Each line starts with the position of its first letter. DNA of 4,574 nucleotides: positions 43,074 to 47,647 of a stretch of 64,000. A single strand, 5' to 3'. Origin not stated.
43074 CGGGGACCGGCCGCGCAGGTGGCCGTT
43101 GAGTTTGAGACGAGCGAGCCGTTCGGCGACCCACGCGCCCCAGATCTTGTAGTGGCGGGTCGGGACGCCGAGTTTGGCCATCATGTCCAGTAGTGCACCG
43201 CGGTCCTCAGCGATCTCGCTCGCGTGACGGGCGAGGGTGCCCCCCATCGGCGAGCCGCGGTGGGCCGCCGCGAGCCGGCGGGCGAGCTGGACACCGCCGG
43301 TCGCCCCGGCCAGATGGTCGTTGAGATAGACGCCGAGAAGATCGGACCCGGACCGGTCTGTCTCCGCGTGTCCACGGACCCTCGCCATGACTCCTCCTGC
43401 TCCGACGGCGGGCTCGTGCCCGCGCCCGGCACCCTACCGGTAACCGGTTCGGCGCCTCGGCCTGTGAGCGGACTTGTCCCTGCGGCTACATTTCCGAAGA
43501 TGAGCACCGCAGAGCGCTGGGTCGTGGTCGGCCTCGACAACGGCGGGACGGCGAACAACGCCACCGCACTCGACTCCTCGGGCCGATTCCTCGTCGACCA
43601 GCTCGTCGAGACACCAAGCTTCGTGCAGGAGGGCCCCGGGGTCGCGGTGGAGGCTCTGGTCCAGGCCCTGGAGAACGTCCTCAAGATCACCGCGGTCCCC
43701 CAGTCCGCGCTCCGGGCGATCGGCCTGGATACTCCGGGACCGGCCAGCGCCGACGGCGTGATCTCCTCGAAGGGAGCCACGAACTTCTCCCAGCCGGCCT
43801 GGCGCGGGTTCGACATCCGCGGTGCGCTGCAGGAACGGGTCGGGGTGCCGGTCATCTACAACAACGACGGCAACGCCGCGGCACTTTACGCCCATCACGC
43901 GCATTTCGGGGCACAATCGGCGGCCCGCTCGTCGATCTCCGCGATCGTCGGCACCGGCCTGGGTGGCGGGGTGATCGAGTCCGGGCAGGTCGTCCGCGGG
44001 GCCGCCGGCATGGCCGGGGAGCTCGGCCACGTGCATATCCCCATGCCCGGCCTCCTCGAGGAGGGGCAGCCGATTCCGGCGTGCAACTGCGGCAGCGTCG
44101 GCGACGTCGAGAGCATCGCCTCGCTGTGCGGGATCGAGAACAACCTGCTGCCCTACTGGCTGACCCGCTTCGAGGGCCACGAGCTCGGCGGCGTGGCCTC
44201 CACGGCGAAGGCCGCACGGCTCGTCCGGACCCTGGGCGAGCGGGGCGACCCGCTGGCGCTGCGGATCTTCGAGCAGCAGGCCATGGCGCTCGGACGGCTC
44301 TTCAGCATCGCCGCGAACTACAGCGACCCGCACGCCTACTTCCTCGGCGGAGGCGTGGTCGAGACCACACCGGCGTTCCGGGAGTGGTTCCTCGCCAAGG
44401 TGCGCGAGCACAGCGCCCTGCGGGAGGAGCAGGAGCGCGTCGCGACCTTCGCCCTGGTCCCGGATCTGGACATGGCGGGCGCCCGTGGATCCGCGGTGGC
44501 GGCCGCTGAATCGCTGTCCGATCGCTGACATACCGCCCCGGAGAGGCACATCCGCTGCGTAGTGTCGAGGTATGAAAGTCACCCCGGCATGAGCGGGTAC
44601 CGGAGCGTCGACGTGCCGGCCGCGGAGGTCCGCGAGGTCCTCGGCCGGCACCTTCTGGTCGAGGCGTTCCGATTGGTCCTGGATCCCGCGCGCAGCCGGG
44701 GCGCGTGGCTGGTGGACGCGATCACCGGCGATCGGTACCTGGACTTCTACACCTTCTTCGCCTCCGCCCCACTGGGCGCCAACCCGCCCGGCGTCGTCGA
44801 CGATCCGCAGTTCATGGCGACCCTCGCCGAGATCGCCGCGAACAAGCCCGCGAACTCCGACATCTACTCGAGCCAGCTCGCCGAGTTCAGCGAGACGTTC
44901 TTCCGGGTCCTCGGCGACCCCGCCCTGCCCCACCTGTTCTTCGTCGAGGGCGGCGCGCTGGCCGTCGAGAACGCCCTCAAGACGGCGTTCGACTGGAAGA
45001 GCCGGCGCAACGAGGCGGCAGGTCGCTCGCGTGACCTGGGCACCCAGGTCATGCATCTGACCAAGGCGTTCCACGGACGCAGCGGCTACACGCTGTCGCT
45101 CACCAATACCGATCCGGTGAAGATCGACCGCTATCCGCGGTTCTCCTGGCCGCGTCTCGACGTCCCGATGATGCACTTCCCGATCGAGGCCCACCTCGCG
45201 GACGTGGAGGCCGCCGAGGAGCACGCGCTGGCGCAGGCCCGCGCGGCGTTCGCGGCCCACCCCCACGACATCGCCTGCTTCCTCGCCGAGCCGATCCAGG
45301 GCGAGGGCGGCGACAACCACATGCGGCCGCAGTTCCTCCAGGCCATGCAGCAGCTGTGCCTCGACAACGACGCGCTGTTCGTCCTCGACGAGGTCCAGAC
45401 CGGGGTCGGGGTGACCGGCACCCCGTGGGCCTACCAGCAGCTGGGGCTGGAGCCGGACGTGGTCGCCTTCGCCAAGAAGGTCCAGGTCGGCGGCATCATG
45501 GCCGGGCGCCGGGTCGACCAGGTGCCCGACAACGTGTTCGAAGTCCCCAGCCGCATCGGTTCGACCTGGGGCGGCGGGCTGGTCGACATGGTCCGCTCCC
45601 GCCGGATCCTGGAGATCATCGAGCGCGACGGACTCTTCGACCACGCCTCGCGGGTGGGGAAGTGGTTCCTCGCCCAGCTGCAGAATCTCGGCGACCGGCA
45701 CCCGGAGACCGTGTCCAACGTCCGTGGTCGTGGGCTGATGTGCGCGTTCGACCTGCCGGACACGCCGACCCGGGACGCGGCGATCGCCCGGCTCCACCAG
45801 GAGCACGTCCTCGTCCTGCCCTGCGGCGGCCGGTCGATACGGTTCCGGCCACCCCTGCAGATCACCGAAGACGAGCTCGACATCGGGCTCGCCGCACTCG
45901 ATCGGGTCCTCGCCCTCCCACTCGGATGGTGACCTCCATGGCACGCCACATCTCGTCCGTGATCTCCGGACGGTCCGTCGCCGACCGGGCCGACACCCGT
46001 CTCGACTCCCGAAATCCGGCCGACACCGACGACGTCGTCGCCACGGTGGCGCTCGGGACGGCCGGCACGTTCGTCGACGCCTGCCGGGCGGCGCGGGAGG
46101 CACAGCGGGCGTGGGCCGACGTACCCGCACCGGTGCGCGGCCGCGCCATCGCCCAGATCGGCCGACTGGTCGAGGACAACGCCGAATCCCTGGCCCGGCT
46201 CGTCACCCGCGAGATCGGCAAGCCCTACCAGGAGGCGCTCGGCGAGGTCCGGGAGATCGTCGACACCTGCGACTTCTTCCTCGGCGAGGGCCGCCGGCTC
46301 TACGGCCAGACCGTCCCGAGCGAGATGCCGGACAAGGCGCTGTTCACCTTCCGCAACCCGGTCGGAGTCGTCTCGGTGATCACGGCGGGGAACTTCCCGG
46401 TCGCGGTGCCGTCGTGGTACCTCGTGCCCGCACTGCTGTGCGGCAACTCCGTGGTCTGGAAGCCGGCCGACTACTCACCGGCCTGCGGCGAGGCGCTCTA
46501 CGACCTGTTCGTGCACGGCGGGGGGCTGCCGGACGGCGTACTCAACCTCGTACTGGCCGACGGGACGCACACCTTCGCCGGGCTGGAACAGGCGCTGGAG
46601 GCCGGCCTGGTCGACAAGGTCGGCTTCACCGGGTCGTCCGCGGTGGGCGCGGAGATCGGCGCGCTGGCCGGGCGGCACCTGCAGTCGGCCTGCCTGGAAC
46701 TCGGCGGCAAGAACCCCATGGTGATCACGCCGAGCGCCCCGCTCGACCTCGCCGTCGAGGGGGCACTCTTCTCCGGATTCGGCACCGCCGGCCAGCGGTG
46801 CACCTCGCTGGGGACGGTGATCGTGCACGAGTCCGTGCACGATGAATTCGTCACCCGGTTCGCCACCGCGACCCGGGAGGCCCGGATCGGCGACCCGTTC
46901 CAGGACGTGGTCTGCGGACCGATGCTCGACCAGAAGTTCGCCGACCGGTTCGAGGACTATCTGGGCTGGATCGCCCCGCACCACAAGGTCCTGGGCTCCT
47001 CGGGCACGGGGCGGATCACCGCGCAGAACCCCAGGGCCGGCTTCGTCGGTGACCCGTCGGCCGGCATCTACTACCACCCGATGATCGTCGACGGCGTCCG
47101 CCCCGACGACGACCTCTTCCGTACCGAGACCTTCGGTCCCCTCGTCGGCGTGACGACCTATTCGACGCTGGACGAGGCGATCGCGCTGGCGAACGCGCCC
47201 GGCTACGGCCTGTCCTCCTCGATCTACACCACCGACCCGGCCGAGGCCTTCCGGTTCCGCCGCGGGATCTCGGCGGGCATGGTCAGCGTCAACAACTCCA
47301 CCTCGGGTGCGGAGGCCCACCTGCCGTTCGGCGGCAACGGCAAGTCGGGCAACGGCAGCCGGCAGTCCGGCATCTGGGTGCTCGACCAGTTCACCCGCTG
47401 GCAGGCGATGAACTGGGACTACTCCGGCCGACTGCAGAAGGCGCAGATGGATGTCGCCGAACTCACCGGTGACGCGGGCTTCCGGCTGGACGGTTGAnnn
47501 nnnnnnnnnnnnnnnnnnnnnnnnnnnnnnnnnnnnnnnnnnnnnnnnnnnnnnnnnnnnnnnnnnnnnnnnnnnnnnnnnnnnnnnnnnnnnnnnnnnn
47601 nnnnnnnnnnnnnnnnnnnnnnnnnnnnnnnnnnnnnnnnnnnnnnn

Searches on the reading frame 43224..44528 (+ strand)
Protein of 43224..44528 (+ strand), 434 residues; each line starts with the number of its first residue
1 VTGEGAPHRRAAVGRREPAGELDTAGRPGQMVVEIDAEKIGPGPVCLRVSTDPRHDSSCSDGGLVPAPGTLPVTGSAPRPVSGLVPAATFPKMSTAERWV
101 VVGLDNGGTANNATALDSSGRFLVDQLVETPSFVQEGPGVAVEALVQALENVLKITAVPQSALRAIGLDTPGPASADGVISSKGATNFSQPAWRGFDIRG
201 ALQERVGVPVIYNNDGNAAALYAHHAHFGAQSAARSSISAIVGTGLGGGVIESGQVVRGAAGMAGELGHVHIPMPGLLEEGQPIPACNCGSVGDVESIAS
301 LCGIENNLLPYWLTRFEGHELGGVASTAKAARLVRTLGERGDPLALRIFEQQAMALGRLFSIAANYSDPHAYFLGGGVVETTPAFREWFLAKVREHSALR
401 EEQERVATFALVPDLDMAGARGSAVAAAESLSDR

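Call 80: search_protein_families(library=pfam, proteins=[window:43224-44528:+], max_evalue=0.00001)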
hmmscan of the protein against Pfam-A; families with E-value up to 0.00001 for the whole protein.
window:43224-44528:+ (434 aa): 1 family
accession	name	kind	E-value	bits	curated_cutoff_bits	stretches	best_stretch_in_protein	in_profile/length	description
PF00480.26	ROK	-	2.2e-39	136.2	22.9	1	102-427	2-291/294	ROK family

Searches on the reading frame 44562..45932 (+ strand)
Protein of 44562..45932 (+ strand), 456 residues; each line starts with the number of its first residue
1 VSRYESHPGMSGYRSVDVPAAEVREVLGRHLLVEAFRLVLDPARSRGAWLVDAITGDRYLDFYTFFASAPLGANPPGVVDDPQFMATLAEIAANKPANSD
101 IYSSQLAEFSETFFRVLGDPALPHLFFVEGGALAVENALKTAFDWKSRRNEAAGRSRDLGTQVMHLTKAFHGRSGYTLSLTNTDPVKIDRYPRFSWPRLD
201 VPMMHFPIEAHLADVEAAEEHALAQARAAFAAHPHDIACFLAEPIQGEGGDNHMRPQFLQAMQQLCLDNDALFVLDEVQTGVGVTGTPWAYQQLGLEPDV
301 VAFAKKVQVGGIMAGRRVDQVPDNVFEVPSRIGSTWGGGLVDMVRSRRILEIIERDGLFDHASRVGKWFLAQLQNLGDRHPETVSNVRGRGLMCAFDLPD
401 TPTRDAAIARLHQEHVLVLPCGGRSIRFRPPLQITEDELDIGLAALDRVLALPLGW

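Call 80: search_protein_families(library=pfam, proteins=[window:44562-45932:+], max_evalue=0.00001)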
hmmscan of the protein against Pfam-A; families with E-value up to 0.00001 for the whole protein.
window:44562-45932:+ (456 aa): 1 family
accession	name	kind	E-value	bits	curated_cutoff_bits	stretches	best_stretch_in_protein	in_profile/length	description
PF00202.27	Aminotran_3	-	2.3e-80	270.7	30.5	1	39-450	10-403/403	Aminotransferase class-III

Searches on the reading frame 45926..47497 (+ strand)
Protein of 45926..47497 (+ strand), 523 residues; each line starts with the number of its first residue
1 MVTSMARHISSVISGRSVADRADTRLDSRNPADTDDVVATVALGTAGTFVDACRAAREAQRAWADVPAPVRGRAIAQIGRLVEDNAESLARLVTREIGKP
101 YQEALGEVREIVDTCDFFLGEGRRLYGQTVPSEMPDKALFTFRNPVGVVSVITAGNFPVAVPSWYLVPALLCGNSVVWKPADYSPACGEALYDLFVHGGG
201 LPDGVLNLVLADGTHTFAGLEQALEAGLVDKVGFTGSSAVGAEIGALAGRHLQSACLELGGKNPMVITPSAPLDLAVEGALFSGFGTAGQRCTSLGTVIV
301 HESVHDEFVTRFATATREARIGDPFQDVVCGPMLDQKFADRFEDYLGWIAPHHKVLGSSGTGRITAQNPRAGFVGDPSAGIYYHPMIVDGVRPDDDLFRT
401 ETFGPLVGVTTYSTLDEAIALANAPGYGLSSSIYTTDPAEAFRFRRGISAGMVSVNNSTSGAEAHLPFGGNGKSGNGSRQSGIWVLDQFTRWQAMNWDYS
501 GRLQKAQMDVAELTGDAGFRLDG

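Call 80: search_protein_families(library=pfam, proteins=[window:45926-47497:+], max_evalue=0.00001)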
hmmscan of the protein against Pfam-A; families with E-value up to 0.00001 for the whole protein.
window:45926-47497:+ (523 aa): 1 family
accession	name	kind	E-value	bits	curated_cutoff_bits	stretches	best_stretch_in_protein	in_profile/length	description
PF00171.27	Aldedh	-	6.8e-129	430.8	23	1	23-493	6-459/461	Aldehyde dehydrogenase family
